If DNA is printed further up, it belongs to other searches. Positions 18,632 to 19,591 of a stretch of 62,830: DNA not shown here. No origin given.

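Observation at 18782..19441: Stand-alone secreted beta-sandwich protein with a domain resembling animal extracellular modules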

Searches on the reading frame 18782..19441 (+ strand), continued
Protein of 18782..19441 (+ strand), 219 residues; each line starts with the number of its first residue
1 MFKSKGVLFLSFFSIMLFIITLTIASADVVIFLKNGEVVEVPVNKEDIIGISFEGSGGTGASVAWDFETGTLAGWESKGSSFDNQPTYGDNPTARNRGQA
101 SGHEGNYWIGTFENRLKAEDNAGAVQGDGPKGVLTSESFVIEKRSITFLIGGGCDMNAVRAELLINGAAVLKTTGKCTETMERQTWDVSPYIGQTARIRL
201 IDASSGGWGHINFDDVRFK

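Call 36: find_related_loci(query=A1, collection=genome_contigs, flank=4000)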
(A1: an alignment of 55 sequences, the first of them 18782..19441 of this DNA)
Query A1 (219 aa) in genome_contigs; peptide patterns used: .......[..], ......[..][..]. (x = any residue, [..] = any of these).
599 stretches matched a pattern (row limit reached: there are more); 593 encode a relative of the query (tblastn E <= 1e-3); the best 80 are kept; 80 distinct loci.
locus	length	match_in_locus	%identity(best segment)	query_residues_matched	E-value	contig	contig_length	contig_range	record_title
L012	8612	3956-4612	83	1-219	3e-123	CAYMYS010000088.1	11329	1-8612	MAG TPA_asm: uncultured Syntrophaceae bacterium isolate binchicken_co181_524 genome assembly, contig: NODE_11105_length_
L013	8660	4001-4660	60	1-219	6e-89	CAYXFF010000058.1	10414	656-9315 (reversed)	MAG TPA_asm: uncultured Syntrophaceae bacterium isolate SRP178699_co1_457 genome assembly, contig: NODE_8815_length_1041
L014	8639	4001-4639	63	9-219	7e-89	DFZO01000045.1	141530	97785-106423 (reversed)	MAG TPA_asm: Syntrophaceae bacterium UBA4054 UBA4054_contig_2452, whole genome shotgun sequence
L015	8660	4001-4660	60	1-219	2e-88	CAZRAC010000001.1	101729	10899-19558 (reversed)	MAG TPA_asm: uncultured Syntrophaceae bacterium isolate binchicken_co265_60 genome assembly, contig: NODE_305_length_101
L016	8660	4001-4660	55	1-219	1e-82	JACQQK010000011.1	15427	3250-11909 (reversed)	MAG: Nitrospinota bacterium isolate NC_groundwater_1331_Ag_S-0.2um_58_131 S_p2_S4_coassembly_k141_254607, whole genome s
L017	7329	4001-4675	52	1-219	3e-79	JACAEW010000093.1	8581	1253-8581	MAG: Syntrophaceae bacterium isolate L.E.D.56 k119_664688, whole genome shotgun sequence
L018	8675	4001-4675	55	1-218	3e-78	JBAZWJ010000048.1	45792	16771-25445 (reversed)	MAG: Desulfobacteraceae bacterium isolate SO_2017_GW1_28 NODE_3888_length_45792_cov_1.303033_OW334_2017, whole genome sh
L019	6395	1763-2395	55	16-218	7e-76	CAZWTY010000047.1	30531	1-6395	MAG TPA_asm: uncultured Desulforapulum sp. isolate SRP220891_co1_433 genome assembly, contig: NODE_2856_length_30531_cov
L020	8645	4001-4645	54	14-218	7e-75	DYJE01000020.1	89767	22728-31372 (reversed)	MAG TPA_asm: Desulforapulum autotrophicum isolate FI88_52_17 Afr_mines_FI88_137_length_89767_cov_7_432261, whole genome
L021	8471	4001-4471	67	63-219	2e-73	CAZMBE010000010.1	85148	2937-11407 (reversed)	MAG TPA_asm: uncultured Syntrophaceae bacterium isolate binchicken_co74_360 genome assembly, contig: NODE_482_length_851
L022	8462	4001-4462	67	65-218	4e-71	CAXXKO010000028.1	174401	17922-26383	MAG: Alphaproteobacteria bacterium isolate b7ace004-f1ae-41dc-b5a0-472d16b04695 genome assembly, contig: contig_28, whol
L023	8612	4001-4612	55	20-219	2e-70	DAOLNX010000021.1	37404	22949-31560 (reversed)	MAG TPA_asm: Smithellaceae bacterium isolate AMR_MDS_4776 NODE_1486_length_37404_cov_7.413371, whole genome shotgun sequ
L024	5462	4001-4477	62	61-219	9e-68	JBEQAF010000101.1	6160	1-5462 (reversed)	MAG: bacterium isolate 03V1_S199.semibin_refined.073 NODE_7824_length_6160_cov_1.769932, whole genome shotgun sequence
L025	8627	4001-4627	50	3-218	1e-65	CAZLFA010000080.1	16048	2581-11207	MAG TPA_asm: uncultured Syntrophaceae bacterium isolate SRP278314_co1_340 genome assembly, contig: NODE_4527_length_1604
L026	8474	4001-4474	54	62-219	2e-55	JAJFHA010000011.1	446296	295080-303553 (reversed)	MAG: Hyphomicrobiales bacterium isolate OFTM345 OFTM345_10, whole genome shotgun sequence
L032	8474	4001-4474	51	66-218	1e-48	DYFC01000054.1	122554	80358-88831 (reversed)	MAG TPA_asm: Nitrospira japonica isolate Tomsk_35_41 Tomsk_k141_71365, whole genome shotgun sequence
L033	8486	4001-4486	50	66-218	5e-48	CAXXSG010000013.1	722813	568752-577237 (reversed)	MAG: Desulfuromonadales bacterium isolate 6016047e-6e17-45bc-a6b3-1d06a646f10b genome assembly, contig: contig_13, whole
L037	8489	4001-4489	46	59-218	1e-42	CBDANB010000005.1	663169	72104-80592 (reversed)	MAG: Vicinamibacterales bacterium isolate e7e54c47-8cb3-4bb4-a26e-21fc1c968279 genome assembly, contig: contig_5, whole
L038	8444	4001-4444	50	66-214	2e-39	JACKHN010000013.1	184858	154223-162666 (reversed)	MAG: Planctomycetaceae bacterium isolate HK-STAS-PLAN-19 HK-STAS-PLAN-19_13, whole genome shotgun sequence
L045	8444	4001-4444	46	66-214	2e-35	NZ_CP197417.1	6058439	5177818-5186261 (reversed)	Aeoliella sp. SH292 chromosome, complete genome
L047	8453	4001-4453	45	66-217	2e-35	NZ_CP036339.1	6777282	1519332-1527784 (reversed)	Lacipirellula limnantheis strain I41 chromosome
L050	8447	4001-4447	45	66-215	5e-35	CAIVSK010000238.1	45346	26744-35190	MAG: Akkermansiaceae bacterium isolate A14_bin-1981 genome assembly, contig: bin-1981:238/432, whole genome shotgun sequ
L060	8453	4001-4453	43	66-217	1e-33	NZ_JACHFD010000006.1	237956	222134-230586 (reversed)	Haloferula luteola strain YC6886 Ga0415357_06, whole genome shotgun sequence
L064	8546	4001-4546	40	65-218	3e-33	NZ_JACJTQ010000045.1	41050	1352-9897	Anabaena catenula FACHB-362 contig45, whole genome shotgun sequence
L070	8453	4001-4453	41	56-218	2e-32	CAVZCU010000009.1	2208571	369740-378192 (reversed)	MAG: uncultured Gemmataceae bacterium isolate MFD00822.bin.2.119 genome assembly, contig: contig_27907, whole genome sho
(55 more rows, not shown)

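Call 38: search_protein_families(library=pfam, proteins=[L038:3923-5920:+, L045:3923-5923:+, L047:3887-5929:+, L050:3917-7711:+, L060:3911-7600:+, L064:3773-6250:+, L070:3911-8056:+, L037:3737-6397:+, L033:3878-5839:+, L032:3878-5101:+], max_evalue=0.001)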
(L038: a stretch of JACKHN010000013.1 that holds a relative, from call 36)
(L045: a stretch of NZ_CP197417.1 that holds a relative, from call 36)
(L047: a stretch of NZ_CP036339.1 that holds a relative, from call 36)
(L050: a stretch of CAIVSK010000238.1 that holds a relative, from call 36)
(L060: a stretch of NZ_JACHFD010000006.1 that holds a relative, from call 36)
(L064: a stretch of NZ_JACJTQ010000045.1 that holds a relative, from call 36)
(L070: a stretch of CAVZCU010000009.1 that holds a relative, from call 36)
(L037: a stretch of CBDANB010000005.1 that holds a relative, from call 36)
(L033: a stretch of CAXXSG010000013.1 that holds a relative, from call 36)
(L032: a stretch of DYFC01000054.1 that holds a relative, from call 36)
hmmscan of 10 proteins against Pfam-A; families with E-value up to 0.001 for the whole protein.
L038:3923-5920:+ (665 aa): 2 families
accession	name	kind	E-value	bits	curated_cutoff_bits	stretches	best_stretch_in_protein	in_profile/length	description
PF00251.26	Glyco_hydro_32N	-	1.7e-64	218.7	22.1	1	215-513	1-307/307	Glycosyl hydrolases family 32 N-terminal domain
PF08244.19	Glyco_hydro_32C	-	4.4e-05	24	21.9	1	516-657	1-155/158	Glycosyl hydrolases family 32 C terminal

L045:3923-5923:+ (666 aa): 2 families
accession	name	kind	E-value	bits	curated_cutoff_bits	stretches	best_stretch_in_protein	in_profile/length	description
PF00251.26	Glyco_hydro_32N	-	4.5e-61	207.5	22.1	1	215-513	1-307/307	Glycosyl hydrolases family 32 N-terminal domain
PF08244.19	Glyco_hydro_32C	-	1e-09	39.1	21.9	1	516-658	1-156/158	Glycosyl hydrolases family 32 C terminal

L047:3887-5929:+ (680 aa): 2 families
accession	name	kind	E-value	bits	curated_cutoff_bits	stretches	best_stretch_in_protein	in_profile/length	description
PF00251.26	Glyco_hydro_32N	-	6e-62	210.4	22.1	1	227-521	1-303/307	Glycosyl hydrolases family 32 N-terminal domain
PF08244.19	Glyco_hydro_32C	-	3.1e-06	27.8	21.9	1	560-671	34-157/158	Glycosyl hydrolases family 32 C terminal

L050:3917-7711:+ (1264 aa): 1 family
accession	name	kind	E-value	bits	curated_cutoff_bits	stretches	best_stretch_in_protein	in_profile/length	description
PF00251.26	Glyco_hydro_32N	-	5.1e-59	200.8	22.1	1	217-514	1-306/307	Glycosyl hydrolases family 32 N-terminal domain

L060:3911-7600:+ (1229 aa): 2 families
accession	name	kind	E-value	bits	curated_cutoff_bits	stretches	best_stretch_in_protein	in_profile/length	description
PF00251.26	Glyco_hydro_32N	-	2.6e-61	208.3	22.1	1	219-518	1-307/307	Glycosyl hydrolases family 32 N-terminal domain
PF08244.19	Glyco_hydro_32C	-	1.9e-05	25.2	21.9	1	555-654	38-150/158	Glycosyl hydrolases family 32 C terminal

L064:3773-6250:+ (825 aa): 1 family
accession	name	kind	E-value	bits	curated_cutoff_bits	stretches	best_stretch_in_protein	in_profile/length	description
PF01244.27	Peptidase_M19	-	4.6e-14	52.7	26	1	603-726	145-272/319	Membrane dipeptidase (Peptidase family M19)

L070:3911-8056:+ (1381 aa): 4 families
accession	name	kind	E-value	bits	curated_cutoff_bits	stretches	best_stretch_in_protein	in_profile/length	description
PF23500.1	DUF7133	-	8.4e-67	226.6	27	1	210-591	1-384/385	Domain of unknown function (DUF7133)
PF06439.18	3keto-disac_hyd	-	3.3e-32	112.5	26.8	1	1203-1375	2-186/187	3-keto-disaccharide hydrolase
PF13442.11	Cytochrome_CBB3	-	3.5e-05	24.5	27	0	1062-1105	3-41/68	Cytochrome C oxidase, cbb3-type, subunit III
PF13646.12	HEAT_2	-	0.00017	22.3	27.7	0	918-981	17-82/88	HEAT repeats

L037:3737-6397:+ (886 aa): 1 family
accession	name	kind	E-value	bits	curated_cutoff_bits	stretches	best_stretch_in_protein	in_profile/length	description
PF03793.24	PASTA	-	3e-79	261.4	23.2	8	254-314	1-62/64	PASTA domain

L033:3878-5839:+ (653 aa): 1 family
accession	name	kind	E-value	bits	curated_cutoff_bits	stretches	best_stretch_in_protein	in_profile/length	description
PF03793.24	PASTA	-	6.1e-63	209.1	23.2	5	495-555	2-63/64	PASTA domain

L032:3878-5101:+ (407 aa): 2 families
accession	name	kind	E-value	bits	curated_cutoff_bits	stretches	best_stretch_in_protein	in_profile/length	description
PF00801.26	PKD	-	4e-06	27.2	23.5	1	211-267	4-60/80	PKD domain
PF18911.6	PKD_4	-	0.00098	19.6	27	0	214-284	10-80/85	PKD domain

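Call 50: find_homologous_proteins(query=L045:3983-4480:+, max_evalue=0.00001)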
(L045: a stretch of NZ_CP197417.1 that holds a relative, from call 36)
Query L045:3983-4480:+ (166 aa): 13 proteins with E <= 0.00001 among 52 candidates.
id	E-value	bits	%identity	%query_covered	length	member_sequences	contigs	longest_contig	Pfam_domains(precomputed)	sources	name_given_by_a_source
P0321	2.7e-67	244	67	99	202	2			-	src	-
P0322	3.0e-67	244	70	93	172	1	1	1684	-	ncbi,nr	ncbi:MAG: hypothetical protein KDA37_12440, partial [Planctomycetales bacterium]|nr:hypothetical pro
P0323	2.8e-65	238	65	100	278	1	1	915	PF00251.27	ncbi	-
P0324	7.2e-42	162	55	84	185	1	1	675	-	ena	-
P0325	1.7e-39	154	94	47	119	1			-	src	-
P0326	8.8e-39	151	52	89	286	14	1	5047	-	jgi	jgi:hypothetical protein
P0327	8.8e-37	145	52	83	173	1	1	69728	-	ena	-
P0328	5.4e-36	142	64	60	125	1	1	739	-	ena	-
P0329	4.8e-33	133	65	55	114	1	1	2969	-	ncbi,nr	ncbi:MAG: hypothetical protein HYV60_03565, partial [Planctomycetia bacterium]|nr:hypothetical prote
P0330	1.4e-23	102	51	59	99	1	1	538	-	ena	-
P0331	9.4e-22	96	68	42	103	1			-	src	-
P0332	3.2e-17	81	38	94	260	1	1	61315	-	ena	-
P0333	1.3e-14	73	42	63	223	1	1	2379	-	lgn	-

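Call 57: find_encoding_contigs(protein=P0001, flank=8000, max_places=4)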
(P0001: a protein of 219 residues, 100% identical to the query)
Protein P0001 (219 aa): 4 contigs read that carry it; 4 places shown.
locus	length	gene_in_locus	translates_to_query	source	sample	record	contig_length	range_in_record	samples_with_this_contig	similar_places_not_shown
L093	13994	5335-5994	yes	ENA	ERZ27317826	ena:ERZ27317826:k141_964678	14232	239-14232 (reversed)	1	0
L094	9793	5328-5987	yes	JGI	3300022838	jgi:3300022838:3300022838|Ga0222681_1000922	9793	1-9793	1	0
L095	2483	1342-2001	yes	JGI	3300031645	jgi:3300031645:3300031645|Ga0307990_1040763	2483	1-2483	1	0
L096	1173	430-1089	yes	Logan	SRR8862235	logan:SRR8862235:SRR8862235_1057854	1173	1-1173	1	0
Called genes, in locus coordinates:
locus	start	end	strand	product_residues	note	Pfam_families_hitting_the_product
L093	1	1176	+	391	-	?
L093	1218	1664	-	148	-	PF02130:YbeY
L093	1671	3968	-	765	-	PF07697:7TMR-HDED, PF07698:7TM-7TMR_HD, PF01966:HD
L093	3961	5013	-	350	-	PF02562:PhoH, PF13245:AAA_19 (faint), PF13604:AAA_30 (weak)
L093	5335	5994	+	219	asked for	-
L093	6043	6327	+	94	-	-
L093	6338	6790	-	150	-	PF00293:NUDIX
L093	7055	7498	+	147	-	PF03610:EIIA-man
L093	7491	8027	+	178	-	PF03830:PTSIIB_sorb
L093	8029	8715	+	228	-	PF03609:EII-Sor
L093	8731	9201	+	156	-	PF13673:Acetyltransf_10, PF00583:Acetyltransf_1, PF13508:Acetyltransf_7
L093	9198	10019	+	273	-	PF00175:NAD_binding_1, PF10418:DHODB_Fe-S_bind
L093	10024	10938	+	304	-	PF01180:DHO_dh, PF01207:Dus, PF03060:NMO (weak)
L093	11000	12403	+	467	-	PF01134:GIDA (faint), PF01946:Thi4 (faint), PF03486:HI0933_like (faint), PF07992:Pyr_redox_2, PF12831:FAD_oxidored (faint), PF13738:Pyr_redox_3, PF00070:Pyr_redox, PF02852:Pyr_redox_dim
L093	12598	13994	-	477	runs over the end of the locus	PF00266:Aminotran_5, PF00282:Pyridoxal_deC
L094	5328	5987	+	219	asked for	-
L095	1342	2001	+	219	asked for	-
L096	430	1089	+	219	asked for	-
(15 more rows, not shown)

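Call 65: list_cluster_members(proteins=[P0250, P0204, P0186, P0010, P0173, P0240, P0252, P0188, P0126, P0133])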
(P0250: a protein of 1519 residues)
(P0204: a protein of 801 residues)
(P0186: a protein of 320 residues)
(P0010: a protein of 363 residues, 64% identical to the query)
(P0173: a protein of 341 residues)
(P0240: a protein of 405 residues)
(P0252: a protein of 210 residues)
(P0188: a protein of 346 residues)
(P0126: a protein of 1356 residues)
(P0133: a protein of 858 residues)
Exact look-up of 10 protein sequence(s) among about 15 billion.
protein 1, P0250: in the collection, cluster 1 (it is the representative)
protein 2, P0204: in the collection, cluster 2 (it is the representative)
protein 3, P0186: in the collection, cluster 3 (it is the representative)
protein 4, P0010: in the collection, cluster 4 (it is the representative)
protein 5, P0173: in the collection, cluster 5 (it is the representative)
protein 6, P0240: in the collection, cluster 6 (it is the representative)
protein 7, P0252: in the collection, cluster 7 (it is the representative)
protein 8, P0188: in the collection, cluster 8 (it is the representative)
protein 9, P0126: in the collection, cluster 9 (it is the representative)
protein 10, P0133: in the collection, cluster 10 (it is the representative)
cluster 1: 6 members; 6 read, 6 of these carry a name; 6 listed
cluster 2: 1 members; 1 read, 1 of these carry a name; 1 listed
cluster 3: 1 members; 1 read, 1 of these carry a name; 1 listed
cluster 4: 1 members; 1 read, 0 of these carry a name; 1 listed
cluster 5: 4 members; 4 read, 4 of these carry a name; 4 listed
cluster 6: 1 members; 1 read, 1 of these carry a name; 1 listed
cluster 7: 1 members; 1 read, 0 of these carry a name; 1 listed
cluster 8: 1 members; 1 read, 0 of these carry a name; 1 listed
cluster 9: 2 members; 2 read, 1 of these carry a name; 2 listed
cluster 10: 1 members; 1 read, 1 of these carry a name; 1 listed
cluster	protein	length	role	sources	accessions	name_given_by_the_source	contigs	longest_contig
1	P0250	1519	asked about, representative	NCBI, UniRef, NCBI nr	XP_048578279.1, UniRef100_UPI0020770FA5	mucin-5AC isoform X2 [Nematostella vectensis] | mucin-5AC isoform X2 n=1 Tax=Nematostella vectensis TaxID=45351 RepID=UPI0020770FA5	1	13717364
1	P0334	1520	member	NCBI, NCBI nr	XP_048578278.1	mucin-5AC isoform X1 [Nematostella vectensis]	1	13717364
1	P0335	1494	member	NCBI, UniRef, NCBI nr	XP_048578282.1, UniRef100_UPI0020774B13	nuclear pore complex protein DDB_G0274915 isoform X5 [Nematostella vectensis] | nuclear pore complex protein DDB_G0274915 isoform X5 n=1 Tax=Nematostella vectensis ...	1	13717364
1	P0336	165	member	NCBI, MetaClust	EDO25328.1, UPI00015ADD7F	predicted protein, partial [Nematostella vectensis] | status=active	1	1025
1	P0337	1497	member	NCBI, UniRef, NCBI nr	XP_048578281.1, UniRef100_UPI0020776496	mucin-5AC isoform X4 [Nematostella vectensis] | mucin-5AC isoform X4 n=1 Tax=Nematostella vectensis TaxID=45351 RepID=UPI0020776496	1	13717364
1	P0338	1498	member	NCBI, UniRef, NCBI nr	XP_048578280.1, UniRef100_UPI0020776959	mucin-5AC isoform X3 [Nematostella vectensis] | mucin-5AC isoform X3 n=1 Tax=Nematostella vectensis TaxID=45351 RepID=UPI0020776959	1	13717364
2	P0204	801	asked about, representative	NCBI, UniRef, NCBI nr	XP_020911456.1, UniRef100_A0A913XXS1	uncharacterized protein LOC110249210 [Exaiptasia diaphana] | F5/8 type C domain-containing protein n=1 Tax=Exaiptasia diaphana TaxID=2652724 ...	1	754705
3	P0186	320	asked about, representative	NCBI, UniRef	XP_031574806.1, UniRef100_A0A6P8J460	uncharacterized protein LOC116308509, partial [Actinia tenebrosa] | Uncharacterized protein LOC116308509 n=1 Tax=Actinia tenebrosa TaxID=6105 ...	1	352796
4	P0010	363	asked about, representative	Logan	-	-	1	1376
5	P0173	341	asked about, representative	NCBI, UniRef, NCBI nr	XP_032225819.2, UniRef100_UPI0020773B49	uncharacterized protein LOC5501627 isoform X1 [Nematostella vectensis] | uncharacterized protein LOC5501627 isoform X1 n=2 Tax=Nematostella vectensis TaxID=45351 ...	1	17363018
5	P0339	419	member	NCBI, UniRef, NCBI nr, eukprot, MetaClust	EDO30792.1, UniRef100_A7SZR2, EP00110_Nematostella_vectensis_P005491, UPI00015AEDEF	predicted protein [Nematostella vectensis] | Fibrinogen C-terminal domain-containing protein n=1 Tax=Nematostella vectensis ... | XP_001622892.1 predicted protein [Nematostella vectensis]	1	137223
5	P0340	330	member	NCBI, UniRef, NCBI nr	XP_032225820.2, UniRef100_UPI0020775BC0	uncharacterized protein LOC5501627 isoform X2 [Nematostella vectensis] | uncharacterized protein LOC5501627 isoform X2 n=1 Tax=Nematostella vectensis TaxID=45351 ...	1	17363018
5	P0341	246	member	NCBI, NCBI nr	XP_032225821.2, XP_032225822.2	putative glycosyl hydrolase ecdE isoform X3 [Nematostella vectensis]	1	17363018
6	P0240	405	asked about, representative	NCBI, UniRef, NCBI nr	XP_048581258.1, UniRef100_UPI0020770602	signal peptide, CUB and EGF-like domain-containing protein 2 [Nematostella vectensis] | signal peptide, CUB and EGF-like domain-containing protein 2 n=1 Tax=Nematostella ...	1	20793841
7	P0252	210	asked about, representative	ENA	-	-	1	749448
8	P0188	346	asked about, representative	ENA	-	-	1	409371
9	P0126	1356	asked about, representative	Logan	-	-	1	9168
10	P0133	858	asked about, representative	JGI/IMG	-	ankyrin repeat protein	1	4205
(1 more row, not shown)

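Call 72: find_encoding_contigs(protein=P0015, flank=3000, max_places=1)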
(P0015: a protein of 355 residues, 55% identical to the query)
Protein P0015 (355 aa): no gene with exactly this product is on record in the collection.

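Call 73: find_encoding_contigs(protein=P0295, flank=3000, max_places=1)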
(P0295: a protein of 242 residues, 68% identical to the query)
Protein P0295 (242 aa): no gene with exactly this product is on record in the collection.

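Call 74: find_encoding_contigs(protein=P0121, flank=3000, max_places=1)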
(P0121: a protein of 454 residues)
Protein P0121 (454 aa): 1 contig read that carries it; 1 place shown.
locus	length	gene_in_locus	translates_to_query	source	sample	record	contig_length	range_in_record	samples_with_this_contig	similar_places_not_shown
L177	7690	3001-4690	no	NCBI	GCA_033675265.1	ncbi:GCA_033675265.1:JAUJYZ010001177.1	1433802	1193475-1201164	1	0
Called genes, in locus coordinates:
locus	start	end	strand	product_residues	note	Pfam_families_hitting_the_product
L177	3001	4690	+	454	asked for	-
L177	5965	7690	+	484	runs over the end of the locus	-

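Call 75: find_encoding_contigs(protein=P0287, flank=3000, max_places=1)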
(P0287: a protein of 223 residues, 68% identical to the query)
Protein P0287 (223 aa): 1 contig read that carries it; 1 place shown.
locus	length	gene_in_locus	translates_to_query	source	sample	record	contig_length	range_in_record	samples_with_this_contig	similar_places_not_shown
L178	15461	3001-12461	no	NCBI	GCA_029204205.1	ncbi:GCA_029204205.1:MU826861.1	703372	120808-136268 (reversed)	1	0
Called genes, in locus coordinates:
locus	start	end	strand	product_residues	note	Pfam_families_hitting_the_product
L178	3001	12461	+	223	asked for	PF00008:EGF (weak)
